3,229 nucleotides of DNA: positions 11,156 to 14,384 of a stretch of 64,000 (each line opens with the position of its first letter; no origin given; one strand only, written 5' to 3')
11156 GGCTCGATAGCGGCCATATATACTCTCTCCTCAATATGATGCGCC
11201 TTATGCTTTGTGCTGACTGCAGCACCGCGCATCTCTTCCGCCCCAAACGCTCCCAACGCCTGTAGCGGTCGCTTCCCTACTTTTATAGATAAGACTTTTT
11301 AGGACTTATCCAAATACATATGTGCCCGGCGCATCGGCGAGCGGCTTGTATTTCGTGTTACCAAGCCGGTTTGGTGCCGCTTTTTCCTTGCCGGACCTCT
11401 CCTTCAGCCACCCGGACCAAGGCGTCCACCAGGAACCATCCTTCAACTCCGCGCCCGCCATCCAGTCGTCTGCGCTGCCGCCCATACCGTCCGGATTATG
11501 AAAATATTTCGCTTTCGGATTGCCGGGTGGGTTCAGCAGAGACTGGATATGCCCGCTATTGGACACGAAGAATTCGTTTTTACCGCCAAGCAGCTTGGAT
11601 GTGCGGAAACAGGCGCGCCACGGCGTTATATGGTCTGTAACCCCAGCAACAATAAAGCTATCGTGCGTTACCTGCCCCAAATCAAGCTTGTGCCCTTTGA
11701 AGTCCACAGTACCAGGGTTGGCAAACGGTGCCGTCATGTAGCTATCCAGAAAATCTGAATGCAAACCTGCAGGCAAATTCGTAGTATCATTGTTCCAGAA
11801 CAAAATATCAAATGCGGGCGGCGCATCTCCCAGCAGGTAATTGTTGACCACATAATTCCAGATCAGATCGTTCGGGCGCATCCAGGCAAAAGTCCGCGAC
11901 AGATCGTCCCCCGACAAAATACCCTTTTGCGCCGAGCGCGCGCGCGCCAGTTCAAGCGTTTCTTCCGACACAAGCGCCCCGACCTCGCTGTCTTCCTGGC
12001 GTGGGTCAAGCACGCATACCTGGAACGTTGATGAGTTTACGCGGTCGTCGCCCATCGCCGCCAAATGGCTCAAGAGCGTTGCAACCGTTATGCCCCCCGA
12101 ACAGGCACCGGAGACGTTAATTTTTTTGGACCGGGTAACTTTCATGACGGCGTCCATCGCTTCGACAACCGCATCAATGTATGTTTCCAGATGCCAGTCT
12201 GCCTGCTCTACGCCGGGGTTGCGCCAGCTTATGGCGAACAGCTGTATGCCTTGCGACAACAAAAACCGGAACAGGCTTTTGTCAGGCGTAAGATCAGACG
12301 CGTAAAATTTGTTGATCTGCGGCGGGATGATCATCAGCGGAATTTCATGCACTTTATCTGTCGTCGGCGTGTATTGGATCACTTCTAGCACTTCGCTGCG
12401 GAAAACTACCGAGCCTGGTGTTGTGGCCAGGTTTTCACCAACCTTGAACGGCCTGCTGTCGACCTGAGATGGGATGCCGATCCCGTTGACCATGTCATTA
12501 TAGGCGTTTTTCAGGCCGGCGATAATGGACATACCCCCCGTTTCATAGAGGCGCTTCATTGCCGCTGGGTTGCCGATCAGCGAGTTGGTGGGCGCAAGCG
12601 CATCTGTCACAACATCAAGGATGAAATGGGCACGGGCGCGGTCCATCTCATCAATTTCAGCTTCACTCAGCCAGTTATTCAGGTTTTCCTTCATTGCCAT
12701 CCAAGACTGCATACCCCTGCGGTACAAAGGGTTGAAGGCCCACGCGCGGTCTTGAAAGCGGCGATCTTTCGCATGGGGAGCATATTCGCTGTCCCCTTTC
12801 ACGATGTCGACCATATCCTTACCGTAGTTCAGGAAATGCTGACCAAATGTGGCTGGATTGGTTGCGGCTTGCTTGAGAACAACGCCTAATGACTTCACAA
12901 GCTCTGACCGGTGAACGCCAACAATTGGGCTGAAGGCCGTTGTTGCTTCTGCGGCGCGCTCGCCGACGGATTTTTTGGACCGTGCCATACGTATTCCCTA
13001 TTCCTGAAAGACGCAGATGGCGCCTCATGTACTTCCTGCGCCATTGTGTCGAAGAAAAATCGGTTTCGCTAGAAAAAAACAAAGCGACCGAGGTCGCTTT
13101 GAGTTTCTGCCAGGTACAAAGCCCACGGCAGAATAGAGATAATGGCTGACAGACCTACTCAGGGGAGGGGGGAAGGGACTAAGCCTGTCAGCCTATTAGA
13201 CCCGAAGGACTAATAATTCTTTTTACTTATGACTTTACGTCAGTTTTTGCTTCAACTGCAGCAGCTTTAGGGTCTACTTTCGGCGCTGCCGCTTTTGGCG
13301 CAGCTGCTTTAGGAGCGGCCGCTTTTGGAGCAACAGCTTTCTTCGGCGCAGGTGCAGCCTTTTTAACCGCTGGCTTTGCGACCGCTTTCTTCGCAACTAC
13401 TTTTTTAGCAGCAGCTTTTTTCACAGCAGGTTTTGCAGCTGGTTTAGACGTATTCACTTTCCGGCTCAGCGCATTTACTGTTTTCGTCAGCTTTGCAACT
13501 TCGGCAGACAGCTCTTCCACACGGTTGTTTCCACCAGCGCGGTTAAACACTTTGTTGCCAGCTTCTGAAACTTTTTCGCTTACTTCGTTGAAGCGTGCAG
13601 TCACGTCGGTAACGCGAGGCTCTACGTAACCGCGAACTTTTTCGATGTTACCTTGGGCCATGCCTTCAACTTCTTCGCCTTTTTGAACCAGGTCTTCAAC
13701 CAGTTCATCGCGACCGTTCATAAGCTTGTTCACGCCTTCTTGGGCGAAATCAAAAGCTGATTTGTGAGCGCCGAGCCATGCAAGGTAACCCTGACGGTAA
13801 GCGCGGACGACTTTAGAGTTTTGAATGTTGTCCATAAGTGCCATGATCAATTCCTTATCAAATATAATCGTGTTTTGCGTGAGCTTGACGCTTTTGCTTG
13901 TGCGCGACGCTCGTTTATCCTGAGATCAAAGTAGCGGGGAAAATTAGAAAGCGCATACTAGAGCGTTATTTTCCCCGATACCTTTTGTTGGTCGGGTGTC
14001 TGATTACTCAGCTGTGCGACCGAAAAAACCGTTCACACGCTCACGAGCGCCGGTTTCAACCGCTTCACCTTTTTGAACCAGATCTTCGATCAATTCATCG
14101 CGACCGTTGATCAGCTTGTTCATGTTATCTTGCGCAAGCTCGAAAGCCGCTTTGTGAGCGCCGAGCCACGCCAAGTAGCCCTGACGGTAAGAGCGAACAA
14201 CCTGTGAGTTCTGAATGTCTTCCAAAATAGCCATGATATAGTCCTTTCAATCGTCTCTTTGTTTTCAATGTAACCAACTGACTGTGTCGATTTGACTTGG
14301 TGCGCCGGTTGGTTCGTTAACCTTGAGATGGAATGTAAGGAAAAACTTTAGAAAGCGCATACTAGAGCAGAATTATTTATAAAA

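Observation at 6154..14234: Hybrid lipid-granule locus joining a class II PHA cluster with wax ester/TAG synthesis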

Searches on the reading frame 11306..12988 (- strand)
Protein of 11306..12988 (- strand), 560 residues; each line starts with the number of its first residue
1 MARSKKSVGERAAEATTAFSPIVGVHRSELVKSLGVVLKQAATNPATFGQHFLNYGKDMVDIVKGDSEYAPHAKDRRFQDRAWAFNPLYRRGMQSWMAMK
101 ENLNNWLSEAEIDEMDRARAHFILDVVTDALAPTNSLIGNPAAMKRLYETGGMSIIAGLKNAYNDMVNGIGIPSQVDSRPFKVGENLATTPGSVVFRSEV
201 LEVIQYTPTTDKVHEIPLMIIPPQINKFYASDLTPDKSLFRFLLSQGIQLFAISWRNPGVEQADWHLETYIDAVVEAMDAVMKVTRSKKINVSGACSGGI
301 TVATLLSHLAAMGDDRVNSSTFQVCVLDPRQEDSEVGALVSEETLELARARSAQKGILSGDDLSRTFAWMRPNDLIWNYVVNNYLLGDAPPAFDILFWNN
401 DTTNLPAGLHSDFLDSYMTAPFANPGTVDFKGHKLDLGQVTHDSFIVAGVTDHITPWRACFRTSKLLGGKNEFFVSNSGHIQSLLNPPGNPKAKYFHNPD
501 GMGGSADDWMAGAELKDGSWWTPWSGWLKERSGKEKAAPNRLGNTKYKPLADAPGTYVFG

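Call 3: search_protein_families(library=pfam, proteins=[window:11306-12988:-], max_evalue=0.01)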
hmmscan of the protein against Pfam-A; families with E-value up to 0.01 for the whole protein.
window:11306-12988:- (560 aa): 2 families
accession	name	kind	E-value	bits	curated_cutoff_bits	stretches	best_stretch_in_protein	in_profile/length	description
PF07167.19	PhaC_N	-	5.3e-58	196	23.7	1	74-243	1-173/173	Poly-beta-hydroxybutyrate polymerase (PhaC) N-terminus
PF00561.26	Abhydrolase_1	-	1.6e-15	57.9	25.8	1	237-487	18-245/245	alpha/beta hydrolase fold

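Call 4: search_protein_families(library=ncbifam, proteins=[window:11306-12988:-], max_evalue=0.01)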
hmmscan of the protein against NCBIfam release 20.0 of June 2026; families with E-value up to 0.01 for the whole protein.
window:11306-12988:- (560 aa): 3 families
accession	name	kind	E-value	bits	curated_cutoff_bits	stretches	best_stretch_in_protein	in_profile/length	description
TIGR01839.1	PHA_synth_II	subfamily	8e-211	701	855.4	1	5-559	6-558/560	class II poly(R)-hydroxyalkanoic acid synthase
TIGR01838.1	PHA_synth_I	subfamily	8e-151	503.1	622.65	1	64-558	34-530/532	class I poly(R)-hydroxyalkanoic acid synthase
TIGR01836.1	PHA_synth_III_C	subfamily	2.4e-25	89.3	365.3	1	188-481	35-327/350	class III poly(R)-hydroxyalkanoic acid synthase subunit PhaC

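Call 50: search_solved_structures(query=window:11306-12988:-, max_evalue=1e-10)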
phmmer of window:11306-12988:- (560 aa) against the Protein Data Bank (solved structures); distinct sequences matched with E-value up to 1e-10: 5.
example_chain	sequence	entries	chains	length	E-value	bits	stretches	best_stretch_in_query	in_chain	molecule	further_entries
5xav_A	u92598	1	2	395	6.3e-98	331.8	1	180-559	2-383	Intracellular polyhydroxyalkanoate synthase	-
6k3c_A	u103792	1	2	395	3.1e-97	329.5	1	180-559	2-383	Intracellular polyhydroxyalkanoate synthase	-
9knj_A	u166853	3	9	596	8.4e-97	328.1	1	33-558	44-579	PHA synthase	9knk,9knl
5hz2_A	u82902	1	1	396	1.9e-89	303.8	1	181-558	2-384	Poly-beta-hydroxybutyrate polymerase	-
5t6o_A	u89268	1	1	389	2.9e-88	299.9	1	181-558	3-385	Poly-beta-hydroxybuterate polymerase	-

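Call 58: find_homologous_proteins(query=window:11306-12988:-, max_evalue=1e-50)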
Query window:11306-12988:- (560 aa): 7999 proteins with E <= 1e-50 among 8000 candidates; the best 120 are listed.
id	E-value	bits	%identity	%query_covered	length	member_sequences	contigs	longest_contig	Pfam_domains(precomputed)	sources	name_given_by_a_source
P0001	0.0e+0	1254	95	100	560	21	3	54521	PF07167.20,PF00561.27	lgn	-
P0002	0.0e+0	1218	92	100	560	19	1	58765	PF07167.20,PF00561.27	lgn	-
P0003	0.0e+0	1145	86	100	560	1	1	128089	PF07167.20,PF00561.27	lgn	-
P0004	0.0e+0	1140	87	100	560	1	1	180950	PF07167.20,PF00561.27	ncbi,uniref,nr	ncbi:alpha/beta fold hydrolase [Kordiimonas aquimaris]|uniref:alpha/beta fold hydrolase n=1 Tax=Kord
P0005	0.0e+0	1136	87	100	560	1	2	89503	PF07167.20,PF00561.27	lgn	-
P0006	0.0e+0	1131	85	100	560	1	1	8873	PF07167.20,PF00561.27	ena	-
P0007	0.0e+0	1128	85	100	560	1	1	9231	PF07167.20,PF00561.27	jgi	jgi:polyhydroxyalkanoate synthase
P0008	0.0e+0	1123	84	100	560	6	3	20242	PF07167.20,PF00561.27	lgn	-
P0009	0.0e+0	1120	83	100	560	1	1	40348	PF07167.20,PF00561.27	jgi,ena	jgi:polyhydroxyalkanoate synthase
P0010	0.0e+0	1117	85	100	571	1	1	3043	PF07167.20,PF00561.27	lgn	-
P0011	0.0e+0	1115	84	100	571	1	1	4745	PF07167.20,PF00561.27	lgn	-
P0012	0.0e+0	1115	84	100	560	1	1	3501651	PF07167.20,PF00561.27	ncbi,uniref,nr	ncbi:alpha/beta fold hydrolase [Kordiimonas sp. SCSIO 12610]|uniref:alpha/beta fold hydrolase n=1 Ta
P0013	0.0e+0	1101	83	100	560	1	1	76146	PF07167.20,PF00561.27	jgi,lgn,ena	jgi:polyhydroxyalkanoate synthase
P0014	0.0e+0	1096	82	100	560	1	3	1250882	PF07167.20,PF00561.27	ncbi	-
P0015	0.0e+0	1094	82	100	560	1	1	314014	PF07167.20,PF00561.27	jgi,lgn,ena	-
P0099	2.1e-234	797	59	100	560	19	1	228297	PF07167.20,PF00561.27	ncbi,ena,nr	ncbi:MAG: class II poly(R)-hydroxyalkanoic acid synthase [Robiginitomaculum sp.]|nr:MAG: class II po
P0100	2.3e-234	797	60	100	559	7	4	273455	PF07167.20,PF00561.27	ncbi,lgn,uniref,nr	ncbi:poly-beta-hydroxybutyrate polymerase domain-containing protein [Tepidicaulis marinus]|uniref:Po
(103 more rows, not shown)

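Call 59: find_encoding_contigs(protein=P0099, flank=10000, max_places=1)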
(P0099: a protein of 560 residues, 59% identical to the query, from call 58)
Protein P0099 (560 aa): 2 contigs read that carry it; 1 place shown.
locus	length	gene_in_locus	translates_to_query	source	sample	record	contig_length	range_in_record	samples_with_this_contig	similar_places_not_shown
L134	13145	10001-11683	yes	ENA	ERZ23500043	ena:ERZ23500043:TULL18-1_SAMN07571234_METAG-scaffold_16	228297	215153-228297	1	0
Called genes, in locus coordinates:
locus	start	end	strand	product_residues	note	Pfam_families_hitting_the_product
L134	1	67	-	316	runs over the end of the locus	PF00482:T2SSF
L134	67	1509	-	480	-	PF00437:T2SSE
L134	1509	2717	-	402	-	-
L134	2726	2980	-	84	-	-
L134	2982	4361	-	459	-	PF13629:T2SS-T3SS_pil_N, PF00263:Secretin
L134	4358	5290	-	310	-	PF16976:RcpC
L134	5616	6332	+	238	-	PF05597:Phasin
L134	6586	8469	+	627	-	PF07732:Cu-oxidase_3, PF00394:Cu-oxidase, PF07731:Cu-oxidase_2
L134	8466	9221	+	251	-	PF05275:CopB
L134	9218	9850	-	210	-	PF00440:TetR_N, PF13972:TetR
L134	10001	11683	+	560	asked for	PF07167:PhaC_N, PF00561:Abhydrolase_1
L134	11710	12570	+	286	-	PF00561:Abhydrolase_1, PF12697:Abhydrolase_6, PF12146:Hydrolase_4 (faint)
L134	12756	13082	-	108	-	-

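Call 60: find_encoding_contigs(protein=P0100, flank=10000, max_places=1)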
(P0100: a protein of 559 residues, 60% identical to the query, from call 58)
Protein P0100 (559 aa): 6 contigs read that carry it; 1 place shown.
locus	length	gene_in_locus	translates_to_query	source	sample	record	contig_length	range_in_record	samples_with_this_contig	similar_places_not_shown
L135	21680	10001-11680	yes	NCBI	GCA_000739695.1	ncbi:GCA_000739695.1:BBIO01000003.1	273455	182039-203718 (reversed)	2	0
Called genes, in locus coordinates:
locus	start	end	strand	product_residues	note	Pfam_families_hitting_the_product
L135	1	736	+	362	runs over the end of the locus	PF00005:ABC_tran, PF13304:AAA_21 (faint), PF08402:TOBE_2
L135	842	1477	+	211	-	PF00440:TetR_N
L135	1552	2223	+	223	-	PF04307:YdjM (weak)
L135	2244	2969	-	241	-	PF00376:MerR, PF13411:MerR_1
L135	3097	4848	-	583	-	PF00501:AMP-binding, PF13193:AMP-binding_C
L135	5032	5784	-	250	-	-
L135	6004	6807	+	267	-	PF01497:Peripla_BP_2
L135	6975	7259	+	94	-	PF04023:FeoA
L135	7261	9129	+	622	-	PF01926:MMR_HSR1, PF02421:FeoB_N, PF04548:AIG1 (weak), PF07670:Gate, PF07664:FeoB_C, PF07670:Gate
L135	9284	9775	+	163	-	PF05597:Phasin (weak)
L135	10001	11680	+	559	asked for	PF07167:PhaC_N, PF00561:Abhydrolase_1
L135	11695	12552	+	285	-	PF12146:Hydrolase_4, PF00561:Abhydrolase_1, PF12697:Abhydrolase_6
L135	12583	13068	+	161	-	PF05597:Phasin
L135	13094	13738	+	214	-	PF00440:TetR_N, PF13972:TetR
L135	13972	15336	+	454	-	PF07044:DUF1329, PF17131:TP_0789-like (faint)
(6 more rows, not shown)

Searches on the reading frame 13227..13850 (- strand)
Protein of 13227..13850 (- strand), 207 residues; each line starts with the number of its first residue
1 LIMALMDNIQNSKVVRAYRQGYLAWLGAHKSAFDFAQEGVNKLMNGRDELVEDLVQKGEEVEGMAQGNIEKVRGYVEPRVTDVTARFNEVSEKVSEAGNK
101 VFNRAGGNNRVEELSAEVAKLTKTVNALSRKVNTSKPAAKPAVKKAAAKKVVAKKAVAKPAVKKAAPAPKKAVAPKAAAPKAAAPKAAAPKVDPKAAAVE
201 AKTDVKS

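Call 3: search_protein_families(library=pfam, proteins=[window:13227-13850:-], max_evalue=0.01)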
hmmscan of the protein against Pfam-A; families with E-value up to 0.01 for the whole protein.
window:13227-13850:- (207 aa): 5 families
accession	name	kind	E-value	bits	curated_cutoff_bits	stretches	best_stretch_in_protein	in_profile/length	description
PF01442.23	Apolipoprotein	-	2.9e-05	24.3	90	1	48-150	47-152/190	Apolipoprotein A1/A4/E domain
PF05597.16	Phasin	-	0.00022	21.7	28.8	1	46-133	32-122/126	Poly(hydroxyalcanoate) granule associated protein (phasin)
PF07382.16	HC2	-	0.00025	21.7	40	1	124-200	66-148/194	Histone H1-like nucleoprotein HC2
PF04728.18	LPP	-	0.00082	20.1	29.1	1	111-147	2-38/53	Lipoprotein leucine-zipper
PF25764.1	KIF21A_4th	-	0.008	16.3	33.1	0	37-134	67-160/183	KIF21A-like domain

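Call 4: search_protein_families(library=ncbifam, proteins=[window:13227-13850:-], max_evalue=0.01)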
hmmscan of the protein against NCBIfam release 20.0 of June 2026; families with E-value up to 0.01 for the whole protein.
window:13227-13850:- (207 aa): 6 families
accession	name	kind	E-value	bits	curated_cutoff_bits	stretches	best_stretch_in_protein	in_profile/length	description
NF011492.0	PRK14900.1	equivalog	0.00011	20.2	1783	1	77-198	965-1039/1044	valine--tRNA ligase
TIGR01837.1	PHA_granule_1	subfamily_domain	0.00012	22.1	94.7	1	47-130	24-117/118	poly(hydroxyalkanoate) granule-associated protein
TIGR04527.1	mycoplas_twoTM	subfamily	0.00041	20.1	125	1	21-134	51-168/248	MG_279/MG_280 family protein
NF038053.1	hist_H1_lk_Burk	equivalog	0.00056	20.2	80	1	126-202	76-178/195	histone H1-like DNA-binding protein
NF005196.1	PRK06669.1-1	equivalog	0.0037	16.8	200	1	47-145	77-171/274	flagellar assembly protein FliH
NF003034.1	PRK03918.1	equivalog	0.0042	15.1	700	1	39-143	169-272/878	DNA double-strand break repair ATPase Rad50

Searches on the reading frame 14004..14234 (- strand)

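Call 3: search_protein_families(library=pfam, proteins=[window:14004-14234:-], max_evalue=0.01)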
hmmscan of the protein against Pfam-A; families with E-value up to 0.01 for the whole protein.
window:14004-14234:- (76 aa): 0 families

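Call 4: search_protein_families(library=ncbifam, proteins=[window:14004-14234:-], max_evalue=0.01)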
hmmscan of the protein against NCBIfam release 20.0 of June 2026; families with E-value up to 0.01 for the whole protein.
window:14004-14234:- (76 aa): 1 family
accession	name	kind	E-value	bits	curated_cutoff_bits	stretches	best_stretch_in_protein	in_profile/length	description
NF047773.1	phas_rel_Lepto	domain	0.0007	19.3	35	1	30-68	14-52/68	phasin-related domain-containing protein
